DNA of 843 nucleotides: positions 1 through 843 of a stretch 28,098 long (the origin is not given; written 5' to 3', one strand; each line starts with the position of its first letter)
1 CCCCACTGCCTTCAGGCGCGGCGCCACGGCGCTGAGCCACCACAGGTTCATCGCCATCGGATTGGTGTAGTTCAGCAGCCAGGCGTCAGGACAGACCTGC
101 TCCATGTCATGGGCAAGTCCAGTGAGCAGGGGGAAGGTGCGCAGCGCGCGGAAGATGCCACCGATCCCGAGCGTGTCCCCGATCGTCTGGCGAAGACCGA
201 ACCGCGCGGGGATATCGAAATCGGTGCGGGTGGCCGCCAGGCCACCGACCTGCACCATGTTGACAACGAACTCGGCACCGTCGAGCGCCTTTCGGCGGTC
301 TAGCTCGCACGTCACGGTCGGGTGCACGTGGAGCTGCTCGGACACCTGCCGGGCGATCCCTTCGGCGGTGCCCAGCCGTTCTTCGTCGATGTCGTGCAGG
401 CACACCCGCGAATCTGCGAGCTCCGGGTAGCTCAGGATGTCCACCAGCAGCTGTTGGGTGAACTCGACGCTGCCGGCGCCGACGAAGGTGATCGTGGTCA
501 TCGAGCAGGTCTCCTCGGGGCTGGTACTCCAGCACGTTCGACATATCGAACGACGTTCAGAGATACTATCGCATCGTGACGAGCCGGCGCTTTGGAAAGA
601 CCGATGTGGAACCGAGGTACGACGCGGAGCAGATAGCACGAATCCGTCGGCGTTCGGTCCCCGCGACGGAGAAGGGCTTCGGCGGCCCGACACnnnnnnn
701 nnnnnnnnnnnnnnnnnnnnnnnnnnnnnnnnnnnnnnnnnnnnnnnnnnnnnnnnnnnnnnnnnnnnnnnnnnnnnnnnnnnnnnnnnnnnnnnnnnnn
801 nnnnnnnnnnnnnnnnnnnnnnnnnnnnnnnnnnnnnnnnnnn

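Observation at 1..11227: Co-regulated cluster that reads as a non-phosphorylative amino-sugar (e.g. galactosamine/glucosamine) oxidation-deamination pathway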

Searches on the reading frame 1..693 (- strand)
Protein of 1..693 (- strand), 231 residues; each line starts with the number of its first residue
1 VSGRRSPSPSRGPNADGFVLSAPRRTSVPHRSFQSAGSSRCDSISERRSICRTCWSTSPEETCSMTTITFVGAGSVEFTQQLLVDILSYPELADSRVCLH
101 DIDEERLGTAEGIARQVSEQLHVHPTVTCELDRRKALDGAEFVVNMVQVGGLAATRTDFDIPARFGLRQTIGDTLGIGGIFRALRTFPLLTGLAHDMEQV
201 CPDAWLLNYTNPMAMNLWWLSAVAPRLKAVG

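Call 6: search_protein_families(library=pfam, proteins=[window:1-693:-])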
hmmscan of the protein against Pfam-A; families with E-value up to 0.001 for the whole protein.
window:1-693:- (231 aa): 1 family
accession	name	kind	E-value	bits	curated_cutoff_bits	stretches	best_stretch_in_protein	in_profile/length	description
PF02056.22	Glyco_hydro_4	-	2e-49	168.1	23.2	1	68-231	2-165/183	Family 4 glycosyl hydrolase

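Call 7: search_protein_families(library=ncbifam, proteins=[window:1-693:-])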
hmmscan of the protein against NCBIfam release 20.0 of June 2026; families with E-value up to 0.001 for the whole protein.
window:1-693:- (231 aa): 2 families
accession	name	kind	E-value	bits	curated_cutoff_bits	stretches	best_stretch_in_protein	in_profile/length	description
NF011657.0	PRK15076.1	subfamily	1.3e-70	238.2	486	1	65-231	2-168/432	alpha-galactosidase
NF041089.1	alpha_gluc_AglA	equivalog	2.2e-21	76.2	650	1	67-213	2-152/464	alpha-glucosidase AglA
